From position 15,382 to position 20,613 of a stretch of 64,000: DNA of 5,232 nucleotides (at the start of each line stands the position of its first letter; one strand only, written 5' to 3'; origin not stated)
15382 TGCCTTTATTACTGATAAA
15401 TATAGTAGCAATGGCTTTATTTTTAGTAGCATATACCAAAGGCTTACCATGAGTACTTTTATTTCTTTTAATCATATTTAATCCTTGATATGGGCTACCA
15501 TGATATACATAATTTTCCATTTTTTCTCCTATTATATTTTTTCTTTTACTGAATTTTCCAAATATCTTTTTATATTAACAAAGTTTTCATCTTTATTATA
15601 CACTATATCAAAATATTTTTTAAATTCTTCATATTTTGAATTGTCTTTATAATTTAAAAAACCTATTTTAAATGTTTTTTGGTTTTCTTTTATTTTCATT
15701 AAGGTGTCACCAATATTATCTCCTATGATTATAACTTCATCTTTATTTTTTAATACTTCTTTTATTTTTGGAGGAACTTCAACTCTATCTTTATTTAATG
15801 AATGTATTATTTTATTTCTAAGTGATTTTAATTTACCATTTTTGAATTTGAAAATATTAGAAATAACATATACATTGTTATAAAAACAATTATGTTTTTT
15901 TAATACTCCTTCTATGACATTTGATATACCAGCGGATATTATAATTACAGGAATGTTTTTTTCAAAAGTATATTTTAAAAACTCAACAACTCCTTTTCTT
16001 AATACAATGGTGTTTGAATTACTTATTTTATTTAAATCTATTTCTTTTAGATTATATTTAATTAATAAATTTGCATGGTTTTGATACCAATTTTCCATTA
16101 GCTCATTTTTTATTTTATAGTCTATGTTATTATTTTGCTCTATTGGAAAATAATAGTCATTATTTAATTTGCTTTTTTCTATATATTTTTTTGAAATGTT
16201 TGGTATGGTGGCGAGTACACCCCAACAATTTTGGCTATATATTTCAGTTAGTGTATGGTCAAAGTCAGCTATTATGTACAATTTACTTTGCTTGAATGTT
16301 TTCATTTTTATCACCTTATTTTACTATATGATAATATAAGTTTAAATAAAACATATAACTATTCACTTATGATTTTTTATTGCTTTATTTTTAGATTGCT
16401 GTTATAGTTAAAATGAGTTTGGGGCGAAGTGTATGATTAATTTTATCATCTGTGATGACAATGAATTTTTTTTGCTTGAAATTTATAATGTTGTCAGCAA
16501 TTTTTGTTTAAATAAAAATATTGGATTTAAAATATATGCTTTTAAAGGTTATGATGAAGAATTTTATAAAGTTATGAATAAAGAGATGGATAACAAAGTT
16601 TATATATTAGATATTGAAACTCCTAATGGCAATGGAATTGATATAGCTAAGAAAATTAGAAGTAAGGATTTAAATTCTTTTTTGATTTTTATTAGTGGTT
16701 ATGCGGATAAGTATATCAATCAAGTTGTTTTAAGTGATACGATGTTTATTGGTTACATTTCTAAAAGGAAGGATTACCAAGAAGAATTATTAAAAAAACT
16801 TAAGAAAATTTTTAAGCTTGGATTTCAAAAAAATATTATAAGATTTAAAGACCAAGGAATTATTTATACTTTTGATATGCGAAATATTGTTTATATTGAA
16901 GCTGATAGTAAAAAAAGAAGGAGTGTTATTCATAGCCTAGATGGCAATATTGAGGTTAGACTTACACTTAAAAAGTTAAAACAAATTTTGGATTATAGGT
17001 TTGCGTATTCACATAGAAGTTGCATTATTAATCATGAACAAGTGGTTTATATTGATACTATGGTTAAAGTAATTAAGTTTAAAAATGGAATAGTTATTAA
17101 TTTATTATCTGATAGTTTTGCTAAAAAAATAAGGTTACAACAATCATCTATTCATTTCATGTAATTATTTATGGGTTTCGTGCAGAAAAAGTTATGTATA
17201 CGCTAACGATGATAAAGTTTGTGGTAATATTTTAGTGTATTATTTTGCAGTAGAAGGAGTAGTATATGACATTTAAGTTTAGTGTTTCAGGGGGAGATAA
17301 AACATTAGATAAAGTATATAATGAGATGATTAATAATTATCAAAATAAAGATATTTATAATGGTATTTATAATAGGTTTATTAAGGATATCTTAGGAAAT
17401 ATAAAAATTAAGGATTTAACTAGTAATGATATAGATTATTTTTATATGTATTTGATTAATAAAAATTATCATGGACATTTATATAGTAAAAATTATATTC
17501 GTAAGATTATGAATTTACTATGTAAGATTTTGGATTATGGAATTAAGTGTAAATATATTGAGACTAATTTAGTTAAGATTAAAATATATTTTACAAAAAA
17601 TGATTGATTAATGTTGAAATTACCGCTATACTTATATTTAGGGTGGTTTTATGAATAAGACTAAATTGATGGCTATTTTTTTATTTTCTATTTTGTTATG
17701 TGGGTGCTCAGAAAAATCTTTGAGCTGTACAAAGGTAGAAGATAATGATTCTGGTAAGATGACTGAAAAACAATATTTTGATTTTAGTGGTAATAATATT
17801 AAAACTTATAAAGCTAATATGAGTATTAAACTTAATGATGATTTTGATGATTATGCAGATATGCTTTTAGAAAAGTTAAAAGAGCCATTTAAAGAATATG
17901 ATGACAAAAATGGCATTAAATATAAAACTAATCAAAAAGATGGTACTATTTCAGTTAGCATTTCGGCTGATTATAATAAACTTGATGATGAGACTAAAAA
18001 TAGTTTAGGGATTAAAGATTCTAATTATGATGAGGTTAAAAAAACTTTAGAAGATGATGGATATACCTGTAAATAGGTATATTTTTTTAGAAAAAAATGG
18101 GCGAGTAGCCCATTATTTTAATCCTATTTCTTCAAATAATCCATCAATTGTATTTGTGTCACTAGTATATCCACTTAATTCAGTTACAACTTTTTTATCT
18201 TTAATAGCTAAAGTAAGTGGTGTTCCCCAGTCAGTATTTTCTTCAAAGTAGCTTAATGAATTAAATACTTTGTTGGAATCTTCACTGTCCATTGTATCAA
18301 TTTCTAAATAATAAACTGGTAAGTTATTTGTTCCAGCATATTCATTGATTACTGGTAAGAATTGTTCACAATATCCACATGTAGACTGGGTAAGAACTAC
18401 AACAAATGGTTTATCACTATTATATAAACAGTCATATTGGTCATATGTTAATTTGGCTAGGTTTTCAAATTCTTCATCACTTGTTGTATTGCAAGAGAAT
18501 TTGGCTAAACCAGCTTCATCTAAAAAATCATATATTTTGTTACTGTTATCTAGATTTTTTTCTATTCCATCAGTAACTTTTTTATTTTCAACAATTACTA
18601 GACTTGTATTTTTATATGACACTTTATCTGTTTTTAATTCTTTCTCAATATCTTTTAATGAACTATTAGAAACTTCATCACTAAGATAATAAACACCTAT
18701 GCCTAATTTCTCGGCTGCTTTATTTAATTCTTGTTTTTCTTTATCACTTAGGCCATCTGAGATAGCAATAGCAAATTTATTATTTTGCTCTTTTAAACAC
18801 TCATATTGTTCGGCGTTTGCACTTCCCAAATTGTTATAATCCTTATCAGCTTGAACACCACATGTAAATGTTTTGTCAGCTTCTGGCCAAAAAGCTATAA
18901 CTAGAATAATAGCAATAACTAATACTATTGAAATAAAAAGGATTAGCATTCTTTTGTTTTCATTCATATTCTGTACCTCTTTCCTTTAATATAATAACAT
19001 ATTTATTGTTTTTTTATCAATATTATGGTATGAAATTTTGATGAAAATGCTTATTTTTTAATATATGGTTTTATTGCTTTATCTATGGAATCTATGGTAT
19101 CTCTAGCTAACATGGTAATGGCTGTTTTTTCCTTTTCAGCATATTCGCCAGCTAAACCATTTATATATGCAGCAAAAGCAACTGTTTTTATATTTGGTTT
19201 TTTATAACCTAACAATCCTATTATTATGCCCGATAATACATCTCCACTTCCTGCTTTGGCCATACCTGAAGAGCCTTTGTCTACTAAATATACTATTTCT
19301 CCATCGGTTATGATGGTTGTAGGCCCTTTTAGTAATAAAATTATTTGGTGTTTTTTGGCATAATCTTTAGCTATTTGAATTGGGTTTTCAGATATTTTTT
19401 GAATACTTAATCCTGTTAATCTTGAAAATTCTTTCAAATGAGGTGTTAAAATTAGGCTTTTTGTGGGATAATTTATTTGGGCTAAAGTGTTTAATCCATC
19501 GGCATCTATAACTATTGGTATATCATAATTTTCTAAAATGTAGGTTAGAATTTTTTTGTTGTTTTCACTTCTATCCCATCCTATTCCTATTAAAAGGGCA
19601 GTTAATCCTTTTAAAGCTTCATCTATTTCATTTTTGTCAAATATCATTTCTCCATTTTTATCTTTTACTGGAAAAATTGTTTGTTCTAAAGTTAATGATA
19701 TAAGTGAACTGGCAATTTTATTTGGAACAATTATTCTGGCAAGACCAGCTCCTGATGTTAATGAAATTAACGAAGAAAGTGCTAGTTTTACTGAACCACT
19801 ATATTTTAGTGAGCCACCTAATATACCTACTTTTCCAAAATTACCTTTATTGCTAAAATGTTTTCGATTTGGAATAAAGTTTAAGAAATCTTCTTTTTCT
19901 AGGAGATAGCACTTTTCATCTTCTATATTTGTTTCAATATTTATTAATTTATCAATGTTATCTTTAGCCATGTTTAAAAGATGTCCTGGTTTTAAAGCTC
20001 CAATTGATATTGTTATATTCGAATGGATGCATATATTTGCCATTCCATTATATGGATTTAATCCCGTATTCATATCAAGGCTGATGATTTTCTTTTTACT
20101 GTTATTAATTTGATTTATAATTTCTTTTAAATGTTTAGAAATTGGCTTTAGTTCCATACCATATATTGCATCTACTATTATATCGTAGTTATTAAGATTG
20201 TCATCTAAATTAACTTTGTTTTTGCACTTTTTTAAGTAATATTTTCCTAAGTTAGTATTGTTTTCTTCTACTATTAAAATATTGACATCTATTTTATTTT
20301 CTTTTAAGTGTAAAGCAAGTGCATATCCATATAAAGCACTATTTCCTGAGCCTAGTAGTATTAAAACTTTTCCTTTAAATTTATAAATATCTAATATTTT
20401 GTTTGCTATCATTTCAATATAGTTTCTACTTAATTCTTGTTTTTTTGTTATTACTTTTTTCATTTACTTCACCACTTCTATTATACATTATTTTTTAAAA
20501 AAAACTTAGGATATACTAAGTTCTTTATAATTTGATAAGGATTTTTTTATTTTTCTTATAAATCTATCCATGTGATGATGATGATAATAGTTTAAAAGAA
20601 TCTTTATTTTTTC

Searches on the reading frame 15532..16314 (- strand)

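Call 73: search_protein_families(library=pfam, proteins=[window:15532-16314:-], max_evalue=0.000001)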
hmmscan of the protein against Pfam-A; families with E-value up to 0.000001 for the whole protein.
window:15532-16314:- (260 aa): 1 family
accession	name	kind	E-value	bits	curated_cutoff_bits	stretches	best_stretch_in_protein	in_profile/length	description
PF05822.18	UMPH-1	-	3.1e-48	164.9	23.7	1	28-249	14-239/246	Pyrimidine 5'-nucleotidase (UMPH-1)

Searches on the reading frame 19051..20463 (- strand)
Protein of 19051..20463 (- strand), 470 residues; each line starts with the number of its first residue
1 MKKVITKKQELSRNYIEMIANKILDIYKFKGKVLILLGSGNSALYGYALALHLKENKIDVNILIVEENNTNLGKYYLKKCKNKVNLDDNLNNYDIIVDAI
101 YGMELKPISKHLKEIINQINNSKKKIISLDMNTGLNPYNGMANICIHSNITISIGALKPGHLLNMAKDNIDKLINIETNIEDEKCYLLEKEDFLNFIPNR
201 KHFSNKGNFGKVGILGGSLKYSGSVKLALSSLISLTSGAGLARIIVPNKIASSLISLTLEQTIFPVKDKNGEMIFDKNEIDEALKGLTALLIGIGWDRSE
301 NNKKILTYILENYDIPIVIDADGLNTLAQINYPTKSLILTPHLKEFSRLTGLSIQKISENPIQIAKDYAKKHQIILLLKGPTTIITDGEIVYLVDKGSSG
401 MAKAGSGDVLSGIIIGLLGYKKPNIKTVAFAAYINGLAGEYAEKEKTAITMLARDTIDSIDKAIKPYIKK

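Call 42: search_protein_families(library=ncbifam, proteins=[window:19051-20463:-], max_evalue=1e-10)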
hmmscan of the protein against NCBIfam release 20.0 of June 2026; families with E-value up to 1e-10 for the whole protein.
window:19051-20463:- (470 aa): 4 families
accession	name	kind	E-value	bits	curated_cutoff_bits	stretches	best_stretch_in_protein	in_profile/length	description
TIGR00196.1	yjeF_cterm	hypoth_equivalog_domain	2.4e-57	194.4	129.85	1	191-465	6-276/277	NAD(P)H-hydrate dehydratase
NF007856.0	PRK10565.1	equivalog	3.3e-52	177.8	703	1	27-468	57-502/510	bifunctional ADP-dependent NAD(P)H-hydrate dehydratase/NAD(P)H-hydrate epimerase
TIGR00197.1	yjeF_nterm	hypoth_equivalog_domain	6.4e-20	71.7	88.6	1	8-170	23-194/206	NAD(P)H-hydrate epimerase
NF006830.1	PRK09355.1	equivalog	5.2e-12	45.7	180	0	350-459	135-246/263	hydroxyethylthiazole kinase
